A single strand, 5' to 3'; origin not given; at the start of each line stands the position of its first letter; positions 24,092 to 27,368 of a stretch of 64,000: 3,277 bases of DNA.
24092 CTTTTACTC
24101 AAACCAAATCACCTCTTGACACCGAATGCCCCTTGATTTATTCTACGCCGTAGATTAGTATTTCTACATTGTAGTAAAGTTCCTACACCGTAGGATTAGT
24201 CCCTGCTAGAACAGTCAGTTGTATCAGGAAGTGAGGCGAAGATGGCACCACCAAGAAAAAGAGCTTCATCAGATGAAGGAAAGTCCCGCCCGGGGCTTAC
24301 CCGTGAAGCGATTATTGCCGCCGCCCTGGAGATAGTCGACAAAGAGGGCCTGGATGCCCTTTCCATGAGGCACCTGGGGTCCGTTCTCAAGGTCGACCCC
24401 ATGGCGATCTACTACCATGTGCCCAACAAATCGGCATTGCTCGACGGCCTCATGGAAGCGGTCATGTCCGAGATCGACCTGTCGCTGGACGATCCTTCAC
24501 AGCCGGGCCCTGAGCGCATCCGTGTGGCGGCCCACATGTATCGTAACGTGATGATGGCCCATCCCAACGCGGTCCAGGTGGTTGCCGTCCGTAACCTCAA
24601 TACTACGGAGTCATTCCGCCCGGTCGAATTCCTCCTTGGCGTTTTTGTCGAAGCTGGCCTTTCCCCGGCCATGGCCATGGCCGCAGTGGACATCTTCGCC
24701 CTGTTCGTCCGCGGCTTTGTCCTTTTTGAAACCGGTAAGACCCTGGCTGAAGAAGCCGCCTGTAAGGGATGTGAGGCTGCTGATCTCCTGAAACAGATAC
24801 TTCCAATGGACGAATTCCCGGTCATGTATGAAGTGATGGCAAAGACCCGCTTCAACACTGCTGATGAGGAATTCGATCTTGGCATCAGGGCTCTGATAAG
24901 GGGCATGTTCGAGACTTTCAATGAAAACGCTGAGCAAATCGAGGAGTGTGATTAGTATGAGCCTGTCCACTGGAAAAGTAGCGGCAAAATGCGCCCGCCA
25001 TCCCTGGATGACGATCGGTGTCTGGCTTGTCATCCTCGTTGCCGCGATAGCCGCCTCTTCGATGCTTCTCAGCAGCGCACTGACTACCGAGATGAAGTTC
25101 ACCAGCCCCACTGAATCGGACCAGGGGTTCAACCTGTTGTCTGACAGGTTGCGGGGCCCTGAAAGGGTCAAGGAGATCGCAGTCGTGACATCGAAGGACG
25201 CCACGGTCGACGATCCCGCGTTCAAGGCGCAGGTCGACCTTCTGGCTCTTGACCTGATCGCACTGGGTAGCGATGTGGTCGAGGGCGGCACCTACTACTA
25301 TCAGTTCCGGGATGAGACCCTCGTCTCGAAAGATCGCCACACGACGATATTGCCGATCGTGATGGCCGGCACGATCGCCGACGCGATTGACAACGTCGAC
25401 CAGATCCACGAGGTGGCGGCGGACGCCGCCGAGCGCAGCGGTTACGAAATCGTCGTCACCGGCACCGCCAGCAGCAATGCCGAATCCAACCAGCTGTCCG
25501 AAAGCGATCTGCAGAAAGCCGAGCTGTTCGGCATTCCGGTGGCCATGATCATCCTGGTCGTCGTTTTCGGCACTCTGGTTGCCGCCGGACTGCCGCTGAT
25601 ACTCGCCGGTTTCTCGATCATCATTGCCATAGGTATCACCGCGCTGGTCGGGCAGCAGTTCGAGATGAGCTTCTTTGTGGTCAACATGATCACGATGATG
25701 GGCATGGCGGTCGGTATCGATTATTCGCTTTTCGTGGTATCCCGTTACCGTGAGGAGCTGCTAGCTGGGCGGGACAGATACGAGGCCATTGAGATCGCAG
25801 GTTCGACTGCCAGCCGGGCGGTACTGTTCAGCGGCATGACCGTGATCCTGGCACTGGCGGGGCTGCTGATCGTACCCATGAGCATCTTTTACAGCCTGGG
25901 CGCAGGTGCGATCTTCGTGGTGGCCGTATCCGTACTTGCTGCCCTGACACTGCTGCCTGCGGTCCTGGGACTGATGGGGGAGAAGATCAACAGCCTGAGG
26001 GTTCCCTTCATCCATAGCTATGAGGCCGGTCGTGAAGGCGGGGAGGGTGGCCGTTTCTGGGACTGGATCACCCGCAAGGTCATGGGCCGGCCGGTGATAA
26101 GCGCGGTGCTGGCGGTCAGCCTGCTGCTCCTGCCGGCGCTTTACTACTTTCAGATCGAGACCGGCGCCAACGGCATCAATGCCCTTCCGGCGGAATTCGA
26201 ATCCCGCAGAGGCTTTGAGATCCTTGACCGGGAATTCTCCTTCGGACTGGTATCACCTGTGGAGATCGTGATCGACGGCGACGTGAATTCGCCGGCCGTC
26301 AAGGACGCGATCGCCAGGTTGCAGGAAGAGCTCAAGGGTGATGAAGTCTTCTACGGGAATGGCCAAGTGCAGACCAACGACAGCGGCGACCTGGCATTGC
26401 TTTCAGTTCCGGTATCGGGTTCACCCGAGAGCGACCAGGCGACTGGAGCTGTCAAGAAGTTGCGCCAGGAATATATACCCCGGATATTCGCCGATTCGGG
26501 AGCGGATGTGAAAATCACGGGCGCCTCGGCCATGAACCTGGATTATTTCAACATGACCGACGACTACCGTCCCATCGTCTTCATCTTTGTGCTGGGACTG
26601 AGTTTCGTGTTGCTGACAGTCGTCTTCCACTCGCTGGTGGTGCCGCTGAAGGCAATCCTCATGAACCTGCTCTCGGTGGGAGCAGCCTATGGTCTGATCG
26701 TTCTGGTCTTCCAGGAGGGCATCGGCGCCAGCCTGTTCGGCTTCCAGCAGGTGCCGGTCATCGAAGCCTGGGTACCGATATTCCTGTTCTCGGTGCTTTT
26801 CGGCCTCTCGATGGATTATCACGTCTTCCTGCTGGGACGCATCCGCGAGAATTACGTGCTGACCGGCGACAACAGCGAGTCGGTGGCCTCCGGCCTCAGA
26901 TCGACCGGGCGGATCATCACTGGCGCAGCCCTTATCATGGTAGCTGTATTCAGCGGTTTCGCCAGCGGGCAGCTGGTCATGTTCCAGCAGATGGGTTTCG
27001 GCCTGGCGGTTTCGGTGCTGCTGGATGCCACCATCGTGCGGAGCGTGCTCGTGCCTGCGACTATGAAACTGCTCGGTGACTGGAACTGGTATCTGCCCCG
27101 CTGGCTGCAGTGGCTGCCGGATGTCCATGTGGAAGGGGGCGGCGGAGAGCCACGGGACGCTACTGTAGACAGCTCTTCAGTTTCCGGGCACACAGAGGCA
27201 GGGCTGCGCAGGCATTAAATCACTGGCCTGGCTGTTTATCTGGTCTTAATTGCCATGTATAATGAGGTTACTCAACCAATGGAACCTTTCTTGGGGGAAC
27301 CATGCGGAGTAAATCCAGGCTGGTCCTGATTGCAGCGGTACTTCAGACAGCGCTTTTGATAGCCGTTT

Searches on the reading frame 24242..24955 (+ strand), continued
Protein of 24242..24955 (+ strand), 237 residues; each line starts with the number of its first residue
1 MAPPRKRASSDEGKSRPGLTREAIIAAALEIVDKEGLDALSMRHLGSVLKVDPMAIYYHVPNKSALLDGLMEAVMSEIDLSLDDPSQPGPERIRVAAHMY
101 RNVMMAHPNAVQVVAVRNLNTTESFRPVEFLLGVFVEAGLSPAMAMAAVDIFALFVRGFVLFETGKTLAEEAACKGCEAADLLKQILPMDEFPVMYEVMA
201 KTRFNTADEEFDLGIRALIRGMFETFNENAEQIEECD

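Call 37: search_protein_families(library=ncbifam, proteins=[window:24242-24952:+])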
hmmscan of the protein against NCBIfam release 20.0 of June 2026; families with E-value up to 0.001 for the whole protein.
window:24242-24952:+ (237 aa): 7 families
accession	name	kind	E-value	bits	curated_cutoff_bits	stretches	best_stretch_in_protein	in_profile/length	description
NF010319.1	PRK13756.1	equivalog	2.3e-23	83.1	265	1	19-222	2-195/199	tetracycline resistance transcriptional repressor TetR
NF038211.1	MFT_alt_reg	equivalog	3.5e-13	50.4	285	1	21-155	3-136/193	mycofactocin system transcriptional regulator MftR2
NF051852.1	efflux_TF_MtrR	exception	1.3e-05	25.1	280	1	20-89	11-80/205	multidrug efflux system transcriptional repressor MtrR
NF007949.0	PRK10668.1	equivalog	2.9e-05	23.6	271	1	18-79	10-71/216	multidrug efflux transporter transcriptional repressor AcrR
NF050111.1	TransRegSACE7040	equivalog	3.5e-05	23.8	250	1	21-75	3-57/186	SACE_7040 family transcriptional regulator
NF041196.1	ScbR_bind_reg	equivalog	4e-05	23.9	150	1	16-120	3-107/191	ScbR family autoregulator-binding transcription factor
NF037937.1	septum_RefZ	equivalog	0.00097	19.1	180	0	21-72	1-52/195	forespore capture DNA-binding protein RefZ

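Call 41: search_dna_similar(query=window:24242-24952:+, collection=plasmids, mode=protein, max_rows=15, max_evalue=1e-10)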
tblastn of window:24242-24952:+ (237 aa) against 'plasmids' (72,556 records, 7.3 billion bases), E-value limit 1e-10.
Records with a match: 260; places in all: 283; records where one place covers at least 80% of the query: 120.
Best place of each record, by identity: <60% 260.
By first word of the organism name: Acinetobacter 66; Klebsiella 64; Streptomyces 48; Pseudomonas 11; Enterobacter 9; Phaeobacter 4; Rhodococcus 3; Kitasatospora 3; Mycetohabitans 3; Comamonas 3; and 31 more.
By predicted mobility (MOB-suite, as given by PLSDB): non-mobilizable 108; mobilizable 76; conjugative 76.
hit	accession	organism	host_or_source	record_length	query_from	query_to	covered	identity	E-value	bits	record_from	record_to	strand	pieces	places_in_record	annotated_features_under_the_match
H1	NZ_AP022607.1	Mycobacterium branderi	-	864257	4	222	92%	34.2%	1e-26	114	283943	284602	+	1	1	TetR/AcrR family transcriptional regulator C-terminal ...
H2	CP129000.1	Rhodococcus opacus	sludge,sludge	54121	4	228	95%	32.1%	2e-18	91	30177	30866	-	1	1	TetR/AcrR family transcriptional regulator C-terminal ...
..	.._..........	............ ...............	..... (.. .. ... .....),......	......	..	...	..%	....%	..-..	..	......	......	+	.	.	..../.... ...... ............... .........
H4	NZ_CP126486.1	Kocuria rosea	mixed culture,an irradiated device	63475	16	222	87%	32.9%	3e-25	110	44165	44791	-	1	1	TetR/AcrR family transcriptional regulator C-terminal ...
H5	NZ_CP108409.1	Kitasatospora sp. NBC_01300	-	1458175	4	222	92%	30.2%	2e-18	91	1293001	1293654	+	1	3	record has no annotation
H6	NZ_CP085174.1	Streptomyces longhuiensis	plant,whole organism,soil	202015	19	227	88%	31.7%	1e-23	106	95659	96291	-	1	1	TetR/AcrR family transcriptional regulator C-terminal ...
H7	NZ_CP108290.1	Kitasatospora sp. NBC_00039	-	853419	9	222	90%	30.3%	2e-17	88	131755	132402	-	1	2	TetR/AcrR family transcriptional regulator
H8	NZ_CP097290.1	Streptomyces durmitorensis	whole organism,soil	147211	19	222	86%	31.6%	2e-14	79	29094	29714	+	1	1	TetR/AcrR family transcriptional regulator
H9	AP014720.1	Arthrobacter sp. Hiyo8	-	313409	4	222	83%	32.5%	2e-12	97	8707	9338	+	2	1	hypothetical protein | uncharacterized HTH-type transcriptional regulator Mb1388c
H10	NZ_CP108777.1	Embleya sp. NBC_00896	-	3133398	5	215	89%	29.8%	7e-16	84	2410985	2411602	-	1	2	none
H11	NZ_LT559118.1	Nonomuraea gerenzanensis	-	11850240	2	222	93%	27.7%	8e-15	80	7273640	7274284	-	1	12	none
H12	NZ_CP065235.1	Streptomyces clavuligerus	cell culture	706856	1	228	96%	26.8%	2e-12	74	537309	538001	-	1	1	TetR/AcrR family transcriptional regulator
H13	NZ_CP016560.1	Streptomyces clavuligerus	-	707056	1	228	96%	26.8%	2e-12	74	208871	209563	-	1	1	TetR/AcrR family transcriptional regulator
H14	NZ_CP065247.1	Streptomyces clavuligerus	cell culture,lab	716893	1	228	96%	26.8%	2e-12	74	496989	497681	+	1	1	TetR/AcrR family transcriptional regulator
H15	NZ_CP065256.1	Streptomyces clavuligerus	cell culture,lab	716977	1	228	96%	26.8%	2e-12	74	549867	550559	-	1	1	TetR/AcrR family transcriptional regulator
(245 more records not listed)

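Call 42: get_annotated_region(hit=H1, flank=2500)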
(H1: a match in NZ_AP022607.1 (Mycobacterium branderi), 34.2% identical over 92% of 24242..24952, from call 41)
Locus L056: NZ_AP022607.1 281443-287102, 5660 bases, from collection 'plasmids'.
description: Mycobacterium branderi strain JCM 12687 plasmid pJCM12687
organism: Mycobacterium branderi (NCBI taxid 43348)
taxonomy: Bacteria; Actinomycetota; Actinomycetes; Mycobacteriales; Mycobacteriaceae; Mycobacterium; Mycobacterium branderi
host: -; source: -; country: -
typing (MOB-suite, as given by PLSDB): non-mobilizable
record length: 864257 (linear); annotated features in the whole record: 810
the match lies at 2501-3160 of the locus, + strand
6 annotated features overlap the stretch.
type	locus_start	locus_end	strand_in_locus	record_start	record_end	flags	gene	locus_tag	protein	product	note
CDS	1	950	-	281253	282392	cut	-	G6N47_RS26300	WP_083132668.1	glutamate--cysteine ligase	GO:0042398 - cellular modified amino acid biosynthetic process [Evidence IEA]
CDS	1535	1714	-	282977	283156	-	-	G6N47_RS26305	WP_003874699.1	DUF6131 family protein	-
CDS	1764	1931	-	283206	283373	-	-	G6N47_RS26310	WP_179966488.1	CsbD family protein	-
CDS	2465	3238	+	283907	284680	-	-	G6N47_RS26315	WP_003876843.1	TetR/AcrR family transcriptional regulator C-terminal domain-containing protein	GO:0045892 - negative regulation of DNA-templated transcription [Evidence IEA]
CDS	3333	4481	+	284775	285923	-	-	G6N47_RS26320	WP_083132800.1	acyl-CoA desaturase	GO:0006633 - fatty acid biosynthetic process [Evidence IEA]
CDS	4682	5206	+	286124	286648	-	nuoI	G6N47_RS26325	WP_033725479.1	NADH-quinone oxidoreductase subunit NuoI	-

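Call 43: get_annotated_region(hit=H4, flank=2500)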
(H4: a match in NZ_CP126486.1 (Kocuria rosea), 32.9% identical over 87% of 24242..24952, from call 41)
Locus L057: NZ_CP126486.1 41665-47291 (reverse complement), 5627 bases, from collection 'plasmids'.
description: Kocuria rosea strain RP1 plasmid unnamed3, complete sequence
organism: Kocuria rosea (NCBI taxid 1275)
taxonomy: Bacteria; Actinomycetota; Actinomycetes; Micrococcales; Micrococcaceae; Kocuria; Kocuria rosea
host: -; source: mixed culture,an irradiated device; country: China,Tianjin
typing (MOB-suite, as given by PLSDB): mobilizable; relaxase MOBP
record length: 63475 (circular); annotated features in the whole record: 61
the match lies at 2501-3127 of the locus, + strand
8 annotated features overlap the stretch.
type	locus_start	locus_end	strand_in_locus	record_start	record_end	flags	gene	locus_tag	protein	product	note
CDS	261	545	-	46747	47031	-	-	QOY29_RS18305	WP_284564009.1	hypothetical protein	-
CDS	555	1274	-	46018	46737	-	-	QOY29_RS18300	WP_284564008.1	GAF and ANTAR domain-containing protein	-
CDS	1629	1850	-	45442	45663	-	-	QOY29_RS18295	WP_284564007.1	hypothetical protein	-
CDS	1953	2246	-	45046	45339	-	-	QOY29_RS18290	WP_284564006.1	hypothetical protein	-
CDS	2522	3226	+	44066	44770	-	-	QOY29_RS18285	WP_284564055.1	TetR/AcrR family transcriptional regulator C-terminal domain-containing protein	GO:0045892 - negative regulation of DNA-templated transcription [Evidence IEA]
CDS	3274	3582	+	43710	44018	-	-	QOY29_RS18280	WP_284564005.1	hypothetical protein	-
CDS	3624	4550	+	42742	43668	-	-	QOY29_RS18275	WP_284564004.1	diacylglycerol kinase family protein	-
CDS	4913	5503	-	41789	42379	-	-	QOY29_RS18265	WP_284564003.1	recombinase family protein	GO:0006310 - DNA recombination [Evidence IEA]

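Call 44: get_annotated_region(hit=H6, flank=2500)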
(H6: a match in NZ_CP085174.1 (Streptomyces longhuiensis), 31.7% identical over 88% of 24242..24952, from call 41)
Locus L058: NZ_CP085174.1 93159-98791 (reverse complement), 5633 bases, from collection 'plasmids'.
description: Streptomyces longhuiensis strain BH-MK-02 plasmid p1, complete sequence
organism: Streptomyces longhuiensis (NCBI taxid 2880933)
taxonomy: Bacteria; Actinomycetota; Actinomycetes; Kitasatosporales; Streptomycetaceae; Streptomyces; Streptomyces longhuiensis
host: -; source: plant,whole organism,soil; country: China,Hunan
typing (MOB-suite, as given by PLSDB): non-mobilizable; replicon rep_cluster_43
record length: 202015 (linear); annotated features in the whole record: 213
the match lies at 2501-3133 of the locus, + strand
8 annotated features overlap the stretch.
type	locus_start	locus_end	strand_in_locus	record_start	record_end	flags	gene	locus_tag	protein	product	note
CDS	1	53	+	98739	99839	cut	-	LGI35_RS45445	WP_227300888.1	FAD-dependent oxidoreductase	-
CDS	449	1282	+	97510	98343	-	-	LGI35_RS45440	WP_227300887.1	aldo/keto reductase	-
CDS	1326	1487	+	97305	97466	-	-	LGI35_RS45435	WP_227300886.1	hypothetical protein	-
CDS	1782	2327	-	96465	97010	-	-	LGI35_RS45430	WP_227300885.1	hypothetical protein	-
CDS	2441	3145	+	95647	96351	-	-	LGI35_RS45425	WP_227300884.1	TetR/AcrR family transcriptional regulator C-terminal domain-containing protein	GO:0045892 - negative regulation of DNA-templated transcription [Evidence IEA]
CDS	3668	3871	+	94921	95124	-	-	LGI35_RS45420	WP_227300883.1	helix-turn-helix domain-containing protein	-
CDS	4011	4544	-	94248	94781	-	-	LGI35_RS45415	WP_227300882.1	DJ-1/PfpI family protein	-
CDS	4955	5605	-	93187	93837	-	-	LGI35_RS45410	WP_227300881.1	fasciclin domain-containing protein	GO:0007155 - cell adhesion [Evidence IEA]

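Call 45: get_annotated_region(hit=H3, flank=2500)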
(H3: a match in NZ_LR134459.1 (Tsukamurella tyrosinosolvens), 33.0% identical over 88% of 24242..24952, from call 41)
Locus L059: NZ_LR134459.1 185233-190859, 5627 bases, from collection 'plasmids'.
description: Tsukamurella tyrosinosolvens strain NCTC13231 plasmid 17, complete sequence
organism: Tsukamurella tyrosinosolvens (NCBI taxid 57704)
taxonomy: Bacteria; Actinomycetota; Actinomycetes; Mycobacteriales; Tsukamurellaceae; Tsukamurella; Tsukamurella tyrosinosolvens
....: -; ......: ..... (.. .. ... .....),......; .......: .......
typing (MOB-suite, as given by PLSDB): non-mobilizable
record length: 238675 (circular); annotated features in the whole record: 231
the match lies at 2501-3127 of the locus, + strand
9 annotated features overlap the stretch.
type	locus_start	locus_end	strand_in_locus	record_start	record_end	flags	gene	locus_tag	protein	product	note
CDS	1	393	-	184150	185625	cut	-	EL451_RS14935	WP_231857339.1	MDR family MFS transporter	GO:0055085 - transmembrane transport [Evidence IEA]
CDS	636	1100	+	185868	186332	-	-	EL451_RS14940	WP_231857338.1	nitroreductase/quinone reductase family protein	-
CDS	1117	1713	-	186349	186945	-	-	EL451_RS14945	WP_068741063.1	GNAT family N-acetyltransferase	-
CDS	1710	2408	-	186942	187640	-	-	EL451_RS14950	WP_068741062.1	NAD(P)H-binding protein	-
CDS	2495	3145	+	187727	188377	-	-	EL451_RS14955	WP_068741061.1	TetR/AcrR family transcriptional regulator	GO:0006355 - regulation of DNA-templated transcription [Evidence IEA]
CDS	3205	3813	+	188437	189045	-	-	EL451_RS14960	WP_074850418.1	ElyC/SanA/YdcF family protein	-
CDS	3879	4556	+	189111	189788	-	-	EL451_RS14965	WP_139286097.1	TetR family transcriptional regulator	-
CDS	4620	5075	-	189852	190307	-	-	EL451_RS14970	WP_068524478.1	DUF2269 family protein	-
CDS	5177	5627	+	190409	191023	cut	-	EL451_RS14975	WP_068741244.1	dihydrofolate reductase family protein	-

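Call 53: find_encoding_contigs(protein=window:24242-24955:+, flank=3000, max_places=4)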
Protein window:24242-24955:+ (237 aa): 2 contigs read that carry it; 1 place shown.
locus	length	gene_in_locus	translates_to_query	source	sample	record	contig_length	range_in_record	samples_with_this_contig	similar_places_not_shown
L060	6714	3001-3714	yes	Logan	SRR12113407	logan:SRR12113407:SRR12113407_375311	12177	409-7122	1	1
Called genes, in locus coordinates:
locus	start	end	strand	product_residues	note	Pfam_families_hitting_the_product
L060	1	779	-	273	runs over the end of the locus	PF02900:LigB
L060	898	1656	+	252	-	PF13398:Peptidase_M50B (faint)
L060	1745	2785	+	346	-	PF01808:AICARFT_IMPCHas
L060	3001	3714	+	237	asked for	PF00440:TetR_N (weak), PF02909:TetR_C_1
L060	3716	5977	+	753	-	PF03176:MMPL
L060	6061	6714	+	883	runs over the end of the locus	PF07676:PD40 (faint), PF26550:Tricorn_2nd (faint)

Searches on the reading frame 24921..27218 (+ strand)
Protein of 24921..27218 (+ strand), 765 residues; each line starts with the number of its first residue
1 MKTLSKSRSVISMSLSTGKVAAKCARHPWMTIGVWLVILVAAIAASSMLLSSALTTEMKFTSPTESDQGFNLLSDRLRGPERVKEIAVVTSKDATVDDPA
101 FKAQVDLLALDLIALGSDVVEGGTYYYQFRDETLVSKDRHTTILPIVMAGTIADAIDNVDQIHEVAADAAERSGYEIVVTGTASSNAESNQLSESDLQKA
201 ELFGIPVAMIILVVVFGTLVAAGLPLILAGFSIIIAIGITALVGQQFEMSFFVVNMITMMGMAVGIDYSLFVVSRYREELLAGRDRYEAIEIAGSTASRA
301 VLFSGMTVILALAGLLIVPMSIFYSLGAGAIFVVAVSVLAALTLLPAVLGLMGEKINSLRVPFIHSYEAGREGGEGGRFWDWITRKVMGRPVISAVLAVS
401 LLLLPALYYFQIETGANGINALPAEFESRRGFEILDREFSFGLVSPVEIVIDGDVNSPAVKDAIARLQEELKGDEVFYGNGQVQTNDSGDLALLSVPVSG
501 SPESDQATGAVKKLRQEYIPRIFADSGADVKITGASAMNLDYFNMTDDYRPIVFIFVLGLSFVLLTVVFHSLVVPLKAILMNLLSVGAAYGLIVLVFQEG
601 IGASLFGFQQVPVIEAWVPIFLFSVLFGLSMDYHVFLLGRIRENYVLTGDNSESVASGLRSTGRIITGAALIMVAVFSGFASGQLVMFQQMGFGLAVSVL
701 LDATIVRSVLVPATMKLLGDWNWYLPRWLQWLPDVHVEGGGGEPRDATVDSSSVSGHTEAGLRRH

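Call 6: search_protein_families(library=pfam, proteins=[window:24921-27218:+])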
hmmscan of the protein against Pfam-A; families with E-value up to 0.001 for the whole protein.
window:24921-27218:+ (765 aa): 1 family
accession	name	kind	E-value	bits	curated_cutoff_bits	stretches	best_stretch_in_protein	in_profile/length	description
PF03176.21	MMPL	-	1.6e-93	313.7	20.5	2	65-392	8-331/333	MMPL family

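Call 37: search_protein_families(library=ncbifam, proteins=[window:24921-27215:+])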
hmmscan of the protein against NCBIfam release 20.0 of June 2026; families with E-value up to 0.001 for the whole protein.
window:24921-27215:+ (765 aa): 7 families
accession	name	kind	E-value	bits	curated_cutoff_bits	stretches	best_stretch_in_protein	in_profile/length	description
NF052608.1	TrhMmycExpMmpL3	equivalog_domain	4.3e-94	316.6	1400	1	50-732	34-745/992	trehalose monomycolate exporter MmpL3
TIGR00833.1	actII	subfamily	3.3e-72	244.1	874.7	2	27-474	2-446/910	MMPL family RND transporter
TIGR00921.1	2A067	subfamily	1.4e-36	125.9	351.9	2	131-352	127-346/733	hydrophobe/amphiphile efflux-3 (HAE3) family transporter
TIGR03480.1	HpnN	hypoth_equivalog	1.4e-12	46.5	751.85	2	143-402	215-466/862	hopanoid biosynthesis associated RND transporter like protein HpnN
NF045600.2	BstA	equivalog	3.4e-05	22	1400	1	207-374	298-461/903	sterol transporter cytoplasmic membrane protein BstA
NF052374.1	HopndTporHpnN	equivalog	0.00013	20.2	1100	1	139-353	214-427/858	hopanoid transporter HpnN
TIGR00916.1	2A0604s01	subfamily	0.00037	20.2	148.6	1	200-321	93-210/231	SecD/SecF family protein translocase subunit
